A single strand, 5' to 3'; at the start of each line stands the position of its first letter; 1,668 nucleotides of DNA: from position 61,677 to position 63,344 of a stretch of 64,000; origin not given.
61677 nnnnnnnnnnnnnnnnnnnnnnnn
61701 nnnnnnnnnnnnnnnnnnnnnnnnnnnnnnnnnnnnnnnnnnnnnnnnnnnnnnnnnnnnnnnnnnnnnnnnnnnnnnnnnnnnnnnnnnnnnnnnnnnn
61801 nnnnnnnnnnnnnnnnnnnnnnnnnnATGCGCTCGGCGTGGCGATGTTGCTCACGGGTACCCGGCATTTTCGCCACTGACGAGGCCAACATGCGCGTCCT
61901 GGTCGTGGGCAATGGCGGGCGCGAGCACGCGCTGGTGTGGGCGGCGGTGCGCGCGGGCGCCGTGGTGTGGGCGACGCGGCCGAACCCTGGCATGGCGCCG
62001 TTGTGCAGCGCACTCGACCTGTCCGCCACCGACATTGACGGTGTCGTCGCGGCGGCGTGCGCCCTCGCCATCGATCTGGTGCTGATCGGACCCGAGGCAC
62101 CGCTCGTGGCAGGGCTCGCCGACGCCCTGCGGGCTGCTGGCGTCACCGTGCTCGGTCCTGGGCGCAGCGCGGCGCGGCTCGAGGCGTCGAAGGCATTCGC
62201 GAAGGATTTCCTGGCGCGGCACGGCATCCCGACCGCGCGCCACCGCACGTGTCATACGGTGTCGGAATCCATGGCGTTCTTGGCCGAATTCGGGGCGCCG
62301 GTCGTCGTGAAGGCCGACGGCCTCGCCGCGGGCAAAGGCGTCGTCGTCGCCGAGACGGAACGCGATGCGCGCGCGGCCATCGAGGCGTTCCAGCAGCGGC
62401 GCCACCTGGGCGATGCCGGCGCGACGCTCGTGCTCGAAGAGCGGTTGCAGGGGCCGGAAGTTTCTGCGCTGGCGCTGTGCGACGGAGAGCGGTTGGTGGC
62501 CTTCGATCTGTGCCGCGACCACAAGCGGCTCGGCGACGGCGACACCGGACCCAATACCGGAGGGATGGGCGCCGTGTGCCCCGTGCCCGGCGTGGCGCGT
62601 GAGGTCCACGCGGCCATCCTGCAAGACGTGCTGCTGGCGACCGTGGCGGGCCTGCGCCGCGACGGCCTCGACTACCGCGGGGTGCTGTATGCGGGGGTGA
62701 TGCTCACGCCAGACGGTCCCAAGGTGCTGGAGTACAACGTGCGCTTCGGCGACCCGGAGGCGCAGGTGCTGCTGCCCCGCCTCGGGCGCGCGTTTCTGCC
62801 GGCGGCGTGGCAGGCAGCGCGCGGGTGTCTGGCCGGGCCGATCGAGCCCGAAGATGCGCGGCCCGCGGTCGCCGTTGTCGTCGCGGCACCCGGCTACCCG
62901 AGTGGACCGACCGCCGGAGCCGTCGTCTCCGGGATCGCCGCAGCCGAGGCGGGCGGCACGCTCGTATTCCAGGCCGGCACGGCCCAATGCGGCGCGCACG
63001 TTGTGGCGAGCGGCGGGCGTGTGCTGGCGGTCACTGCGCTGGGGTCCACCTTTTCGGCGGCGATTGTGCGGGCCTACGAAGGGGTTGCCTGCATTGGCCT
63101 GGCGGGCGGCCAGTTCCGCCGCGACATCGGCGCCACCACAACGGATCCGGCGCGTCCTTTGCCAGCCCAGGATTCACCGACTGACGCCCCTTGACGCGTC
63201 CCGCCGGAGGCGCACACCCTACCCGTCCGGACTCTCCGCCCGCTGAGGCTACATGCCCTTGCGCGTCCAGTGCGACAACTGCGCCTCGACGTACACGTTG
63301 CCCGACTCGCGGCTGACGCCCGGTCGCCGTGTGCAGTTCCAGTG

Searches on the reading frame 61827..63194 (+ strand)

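Call 7: search_protein_families(library=pfam, proteins=[window:61827-63194:+], max_evalue=0.01)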
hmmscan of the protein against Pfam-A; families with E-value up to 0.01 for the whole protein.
window:61827-63194:+ (455 aa): 8 families
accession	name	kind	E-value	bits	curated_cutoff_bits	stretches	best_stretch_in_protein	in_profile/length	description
PF01071.24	GARS_A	-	1.3e-71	240.9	27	1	120-312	1-194/194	Phosphoribosylglycinamide synthetase, ATP-grasp (A) domain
PF02844.21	GARS_N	-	4.8e-27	95.1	29.5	1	22-119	1-100/100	Phosphoribosylglycinamide synthetase, N domain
PF02843.22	GARS_C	-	2.3e-23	82.8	34.8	1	347-436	1-91/92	Phosphoribosylglycinamide synthetase, C domain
PF02222.28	ATP-grasp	-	2.2e-06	27.9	27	1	128-206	2-75/179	ATP-grasp domain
PF08443.16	RimK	-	3.1e-05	24.1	21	1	122-189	4-73/188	RimK-like ATP-grasp domain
PF02786.22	CPSase_L_D2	-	0.00013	22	19.8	1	123-210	3-92/211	Carbamoyl-phosphate synthase L chain, ATP binding domain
PF13549.11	ATP-grasp_5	-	0.00018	21.4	27.6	1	121-164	11-54/221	ATP-grasp domain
PF02655.19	ATP-grasp_3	-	0.0015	19.1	23.2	1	122-307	4-157/160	ATP-grasp domain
